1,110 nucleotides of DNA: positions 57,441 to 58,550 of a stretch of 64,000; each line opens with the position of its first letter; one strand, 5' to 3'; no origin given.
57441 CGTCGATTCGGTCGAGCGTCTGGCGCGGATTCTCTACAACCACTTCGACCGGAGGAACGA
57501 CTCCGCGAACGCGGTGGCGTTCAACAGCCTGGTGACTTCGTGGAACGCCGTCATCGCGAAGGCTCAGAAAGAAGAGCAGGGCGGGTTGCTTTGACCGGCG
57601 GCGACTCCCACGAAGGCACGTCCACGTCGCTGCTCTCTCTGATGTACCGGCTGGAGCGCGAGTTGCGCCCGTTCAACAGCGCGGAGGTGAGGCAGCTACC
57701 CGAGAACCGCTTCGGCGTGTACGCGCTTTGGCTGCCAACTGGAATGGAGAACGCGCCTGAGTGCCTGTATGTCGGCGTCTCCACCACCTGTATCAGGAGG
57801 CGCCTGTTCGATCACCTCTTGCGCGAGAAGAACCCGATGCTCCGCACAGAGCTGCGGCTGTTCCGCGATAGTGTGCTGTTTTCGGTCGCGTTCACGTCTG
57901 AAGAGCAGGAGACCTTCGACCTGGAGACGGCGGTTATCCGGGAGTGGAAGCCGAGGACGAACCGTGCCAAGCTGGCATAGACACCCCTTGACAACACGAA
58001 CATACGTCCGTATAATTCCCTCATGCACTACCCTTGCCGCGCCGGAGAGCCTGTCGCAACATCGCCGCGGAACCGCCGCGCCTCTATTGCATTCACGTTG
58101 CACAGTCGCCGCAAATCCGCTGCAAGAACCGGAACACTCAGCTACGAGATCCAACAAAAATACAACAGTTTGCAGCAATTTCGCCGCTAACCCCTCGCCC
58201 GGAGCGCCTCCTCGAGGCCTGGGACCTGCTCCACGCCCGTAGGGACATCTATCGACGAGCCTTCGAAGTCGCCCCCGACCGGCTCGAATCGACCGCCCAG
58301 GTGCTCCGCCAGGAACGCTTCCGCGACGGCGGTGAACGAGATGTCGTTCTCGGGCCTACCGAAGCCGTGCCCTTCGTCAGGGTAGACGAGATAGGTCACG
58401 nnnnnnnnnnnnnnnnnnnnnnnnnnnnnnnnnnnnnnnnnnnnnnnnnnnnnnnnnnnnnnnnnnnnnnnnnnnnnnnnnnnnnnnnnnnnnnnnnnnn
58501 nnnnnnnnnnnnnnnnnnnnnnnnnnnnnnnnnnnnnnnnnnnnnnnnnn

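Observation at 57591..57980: Minimal GIY-YIG nuclease translationally coupled to the methyltransferase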

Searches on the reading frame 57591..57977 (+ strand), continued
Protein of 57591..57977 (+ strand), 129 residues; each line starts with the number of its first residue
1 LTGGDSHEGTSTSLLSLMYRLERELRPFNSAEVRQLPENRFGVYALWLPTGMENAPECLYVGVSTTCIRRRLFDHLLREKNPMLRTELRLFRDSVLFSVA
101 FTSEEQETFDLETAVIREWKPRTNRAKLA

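Call 40: search_protein_families(library=pfam, alignment_id=A3, max_evalue=0.00001)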
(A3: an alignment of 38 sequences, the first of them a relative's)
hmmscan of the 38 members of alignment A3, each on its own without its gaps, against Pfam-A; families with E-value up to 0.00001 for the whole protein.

A. member 1, L003:15933-18974:- (1014 aa): 1 family
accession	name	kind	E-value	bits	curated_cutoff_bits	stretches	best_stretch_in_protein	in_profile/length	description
PF10412.15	TrwB_AAD_bind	-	3.1e-08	33.4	20.5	0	810-909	227-329/387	Type IV secretion-system coupling protein DNA-binding domain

B. families by the number of members that match (of 38 scanned): 65 families (the first 25 are shown)
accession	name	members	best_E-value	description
PF02896.24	PEP-utilizers_C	3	9.6e-80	PEP-utilising enzyme, PEP-binding domain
PF01326.24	PPDK_N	3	3.5e-46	Pyruvate phosphate dikinase, AMP/ATP-binding domain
PF00391.29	PEP-utilizers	3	3.7e-22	PEP-utilising enzyme, mobile domain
PF02538.19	Hydantoinase_B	2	2e-178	Hydantoinase B/oxoprolinase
PF07494.17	Reg_prop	2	1.7e-29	Two component regulator propeller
PF13428.12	TPR_14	2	7e-16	Tetratricopeptide repeat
PF14559.12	TPR_19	2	3.6e-14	Tetratricopeptide repeat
PF13432.12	TPR_16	2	1.8e-12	Tetratricopeptide repeat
PF08450.18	SGL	2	8.5e-08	SMP-30/Gluconolactonase/LRE-like region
PF00133.28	tRNA-synt_1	1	2.5e-138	tRNA synthetases class I (I, L, M and V)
PF01968.24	Hydantoinase_A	1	7.5e-94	Hydantoinase/oxoprolinase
PF01571.26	GCV_T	1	1.4e-80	Aminomethyltransferase folate-binding domain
PF03190.21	Thioredox_DsbH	1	4.3e-78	Protein of unknown function, DUF255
PF01266.30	DAO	1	3.8e-58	FAD dependent oxidoreductase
PF05378.19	Hydant_A_N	1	1.8e-52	Hydantoinase/oxoprolinase N-terminal region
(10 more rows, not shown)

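Call 41: search_protein_representatives(alignment_id=A1)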
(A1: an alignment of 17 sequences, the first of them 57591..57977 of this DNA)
Query: 17 sequences, 127 profile positions. Proteins with E-value up to 0.001 (for the whole library): 255; up to 1e-10: 57; up to 1e-30: 14. The best 150 are listed.
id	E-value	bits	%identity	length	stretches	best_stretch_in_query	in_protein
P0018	5.0e-51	187.9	-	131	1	8-126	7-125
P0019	4.4e-50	184.8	-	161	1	5-126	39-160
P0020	5.1e-41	155.5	-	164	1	8-125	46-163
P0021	2.9e-36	140.1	-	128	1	5-126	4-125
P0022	1.6e-34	134.5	-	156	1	6-126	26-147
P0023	5.5e-34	132.8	-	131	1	7-125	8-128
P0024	5.6e-33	129.5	-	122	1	52-126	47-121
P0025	7.3e-33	129.1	-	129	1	6-126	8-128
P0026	8.7e-33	128.9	-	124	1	11-125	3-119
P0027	1.5e-32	128.1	-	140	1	10-126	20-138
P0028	1.6e-32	128.1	-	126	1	7-123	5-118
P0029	4.3e-31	123.4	-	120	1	10-123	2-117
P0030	4.4e-31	123.4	-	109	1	8-89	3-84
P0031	8.9e-31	122.4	-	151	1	7-125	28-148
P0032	1.3e-30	121.9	-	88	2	2-67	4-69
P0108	5.0e-08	48.9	-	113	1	25-125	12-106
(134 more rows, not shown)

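Call 53: search_dna_similar(query=window:57591-57977:+, collection=plasmids, mode=protein, max_rows=15, max_evalue=0.01)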
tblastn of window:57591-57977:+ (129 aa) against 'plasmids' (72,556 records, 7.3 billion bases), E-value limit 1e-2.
No match.

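Call 57: search_protein_families(library=pfam, alignment_id=A4, max_evalue=0.01)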
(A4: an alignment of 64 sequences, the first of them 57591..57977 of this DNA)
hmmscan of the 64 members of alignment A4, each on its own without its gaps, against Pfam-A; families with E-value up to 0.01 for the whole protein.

A. member 1, window:57591-57977:+ (129 aa): 1 family
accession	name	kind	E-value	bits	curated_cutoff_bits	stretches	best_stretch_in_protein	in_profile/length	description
PF01541.30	GIY-YIG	-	0.00088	20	22.6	1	55-121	11-74/78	GIY-YIG catalytic domain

B. families by the number of members that match (of 64 scanned): 8 families
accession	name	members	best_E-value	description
PF01541.30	GIY-YIG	48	7.4e-10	GIY-YIG catalytic domain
PF20815.3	GIY_YIG_2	39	9e-10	GIY-YIG catalytic domain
PF24348.1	DUF7508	1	0.00085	Domain of unknown function (DUF7508)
PF01396.24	Zn_ribbon_Top1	1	0.0026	Topoisomerase DNA binding C4 zinc finger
PF09517.16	RE_Eco29kI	1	0.0038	Eco29kI restriction endonuclease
PF01986.22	DUF123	1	0.0071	Domain of unknown function DUF123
PF10411.14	DsbC_N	1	0.0085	Disulfide bond isomerase protein N-terminal domain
PF12907.13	zf-met2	1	0.0087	Zinc-binding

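Call 60: search_protein_families(library=pfam, proteins=[L039:82-1779:+, L039:1788-2957:+, L039:3297-3695:+, L039:6110-7660:+, L006:7113-7505:+, L006:7495-7899:+], max_evalue=0.001)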
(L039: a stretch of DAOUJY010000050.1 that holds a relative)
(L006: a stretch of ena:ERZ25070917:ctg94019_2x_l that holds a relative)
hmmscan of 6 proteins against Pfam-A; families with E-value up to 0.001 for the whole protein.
L039:82-1779:+ (566 aa): 1 family
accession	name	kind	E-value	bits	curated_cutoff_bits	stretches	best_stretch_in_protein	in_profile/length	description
PF03176.21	MMPL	-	1.5e-68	231.6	20.5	2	13-206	148-331/333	MMPL family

L039:1788-2957:+ (390 aa): 1 family
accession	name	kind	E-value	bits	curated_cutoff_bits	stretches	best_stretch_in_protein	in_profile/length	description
PF09995.15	MPAB_Lcp_cat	-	3.6e-20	73.4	23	1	105-325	9-214/231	ER-bound oxygenase mpaB/B'/Rubber oxygenase, catalytic domain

L039:3297-3695:+ (133 aa): 0 families

L039:6110-7660:+ (517 aa): 4 families
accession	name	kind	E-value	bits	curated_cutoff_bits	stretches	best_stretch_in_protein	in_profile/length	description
PF04539.22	Sigma70_r3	-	2.5e-24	85.6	25.3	1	363-438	1-76/78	Sigma-70 region 3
PF04542.20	Sigma70_r2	-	1.8e-21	76.1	24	1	284-353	1-70/71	Sigma-70 region 2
PF04545.22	Sigma70_r4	-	8.8e-20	70.4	24.1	1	452-505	1-50/50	Sigma-70, region 4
PF00140.25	Sigma70_r1_2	-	2.1e-11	44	22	1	66-94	1-29/34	Sigma-70 factor, region 1.2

L006:7113-7505:+ (131 aa): 0 families

L006:7495-7899:+ (135 aa): 1 family
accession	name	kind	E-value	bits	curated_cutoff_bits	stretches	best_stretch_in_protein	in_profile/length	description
PF01850.27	PIN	-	7.9e-15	56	23.6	1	3-118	2-111/120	PIN domain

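Call 74: find_related_loci(query=A1, collection=viral_contigs, flank=8000)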
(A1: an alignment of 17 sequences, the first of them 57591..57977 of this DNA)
Query A1 (129 aa) in viral_contigs; peptide patterns used: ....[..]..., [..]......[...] (x = any residue, [..] = any of these).
1 stretches matched a pattern, but none encodes a relative of the query by tblastn (E <= 1e-3).

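Call 75: search_protein_families(library=phrogs, proteins=[window:57591-57977:+], max_evalue=0.1)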
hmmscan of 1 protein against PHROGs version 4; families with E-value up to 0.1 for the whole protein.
window:57591-57977:+ (129 aa): 2 families
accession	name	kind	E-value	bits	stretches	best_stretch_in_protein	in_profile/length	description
phrog_19050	-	unknown function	0.026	15.3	1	49-78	69-98/153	-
phrog_16626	-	unknown function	0.045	14.6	1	92-120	11-39/57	-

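Call 80: find_related_loci(query=P0108, collection=metagenome_contigs, flank=8000)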
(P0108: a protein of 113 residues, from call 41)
Query P0108 (113 aa) in metagenome_contigs; peptide patterns used: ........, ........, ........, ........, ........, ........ (x = any residue, [..] = any of these).
49 stretches matched a pattern, but none encodes a relative of the query by tblastn (E <= 1e-3).

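Call 82: list_cluster_members(proteins=[P0001, P0012, P0017])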
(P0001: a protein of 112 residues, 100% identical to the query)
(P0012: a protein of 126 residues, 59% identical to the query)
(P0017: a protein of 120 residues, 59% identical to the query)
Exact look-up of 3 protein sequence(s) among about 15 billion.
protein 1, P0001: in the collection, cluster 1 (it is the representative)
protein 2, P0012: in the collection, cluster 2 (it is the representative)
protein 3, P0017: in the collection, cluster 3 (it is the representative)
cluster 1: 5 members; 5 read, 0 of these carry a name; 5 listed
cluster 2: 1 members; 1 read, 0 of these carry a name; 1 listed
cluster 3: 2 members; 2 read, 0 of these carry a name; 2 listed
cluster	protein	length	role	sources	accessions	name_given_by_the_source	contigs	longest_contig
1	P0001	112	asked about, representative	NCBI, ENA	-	-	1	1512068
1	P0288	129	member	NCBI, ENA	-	-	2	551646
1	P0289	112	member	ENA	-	-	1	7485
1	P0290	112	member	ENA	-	-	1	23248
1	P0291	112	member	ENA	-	-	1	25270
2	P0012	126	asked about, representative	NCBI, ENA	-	-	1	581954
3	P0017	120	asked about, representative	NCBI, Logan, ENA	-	-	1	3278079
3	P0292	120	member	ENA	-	-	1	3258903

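Call 84: find_encoding_contigs(protein=P0288, flank=10000, max_places=3)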
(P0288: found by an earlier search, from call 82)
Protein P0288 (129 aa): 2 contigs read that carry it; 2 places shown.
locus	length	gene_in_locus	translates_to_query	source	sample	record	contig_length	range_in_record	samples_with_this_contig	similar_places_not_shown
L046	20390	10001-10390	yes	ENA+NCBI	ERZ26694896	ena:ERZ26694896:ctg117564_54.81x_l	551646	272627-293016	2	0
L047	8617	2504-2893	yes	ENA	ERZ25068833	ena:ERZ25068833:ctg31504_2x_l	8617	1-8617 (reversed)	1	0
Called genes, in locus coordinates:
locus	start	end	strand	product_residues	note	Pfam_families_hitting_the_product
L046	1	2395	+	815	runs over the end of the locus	PF00890:FAD_binding_2 (weak), PF01266:DAO, PF01494:FAD_binding_3 (faint), PF07992:Pyr_redox_2 (faint), PF13450:NAD_binding_8 (weak), PF16350:FAO_M, PF01571:GCV_T, PF08669:GCV_T_C, +1 more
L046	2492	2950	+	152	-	PF18731:HEPN_Swt1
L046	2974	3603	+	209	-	PF13808:DDE_Tnp_1_assoc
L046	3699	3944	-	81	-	-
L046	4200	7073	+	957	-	PF04465:DUF499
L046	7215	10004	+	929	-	PF06634:DUF1156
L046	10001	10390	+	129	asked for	-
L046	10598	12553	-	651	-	PF26549:Tricorn_N (weak), PF02129:Peptidase_S15, PF12146:Hydrolase_4 (faint), PF20434:BD-FAE, PF00326:Peptidase_S9, PF12697:Abhydrolase_6, PF01738:DLH (weak)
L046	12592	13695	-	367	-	PF01244:Peptidase_M19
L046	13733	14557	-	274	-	PF00294:PfkB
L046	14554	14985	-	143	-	PF13083:KH_KhpA-B, PF01424:R3H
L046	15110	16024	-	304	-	PF02096:60KD_IMP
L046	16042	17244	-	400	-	PF01011:PQQ (faint), PF13360:PQQ_2, PF13570:Beta-prop_ACSF4, PF13360:PQQ_2, PF13570:Beta-prop_ACSF4, PF13360:PQQ_2 (weak)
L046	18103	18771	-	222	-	PF01144:CoA_trans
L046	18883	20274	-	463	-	PF01979:Amidohydro_1, PF12890:DHOase, PF07969:Amidohydro_3 (weak)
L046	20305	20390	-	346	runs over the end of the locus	PF02729:OTCace_N, PF00185:OTCace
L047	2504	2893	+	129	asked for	-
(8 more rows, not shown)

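Call 100: search_protein_families(library=pfam, proteins=[L006:2-3520:+], max_evalue=0.001)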
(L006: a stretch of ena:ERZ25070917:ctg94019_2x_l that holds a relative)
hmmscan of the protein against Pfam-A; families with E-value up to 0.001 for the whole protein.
L006:2-3520:+ (1173 aa): 1 family
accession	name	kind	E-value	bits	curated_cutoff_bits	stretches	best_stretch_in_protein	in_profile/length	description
PF03160.20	Calx-beta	-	5.6e-08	33.3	27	1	1084-1171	28-117/119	Calx-beta domain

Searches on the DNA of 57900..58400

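Call 63: search_rna_families(source=window, start=57900, end=58400, threshold=evalue, max_evalue=1)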
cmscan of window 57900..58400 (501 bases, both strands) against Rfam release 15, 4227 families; matches with E-value up to 1: 0.
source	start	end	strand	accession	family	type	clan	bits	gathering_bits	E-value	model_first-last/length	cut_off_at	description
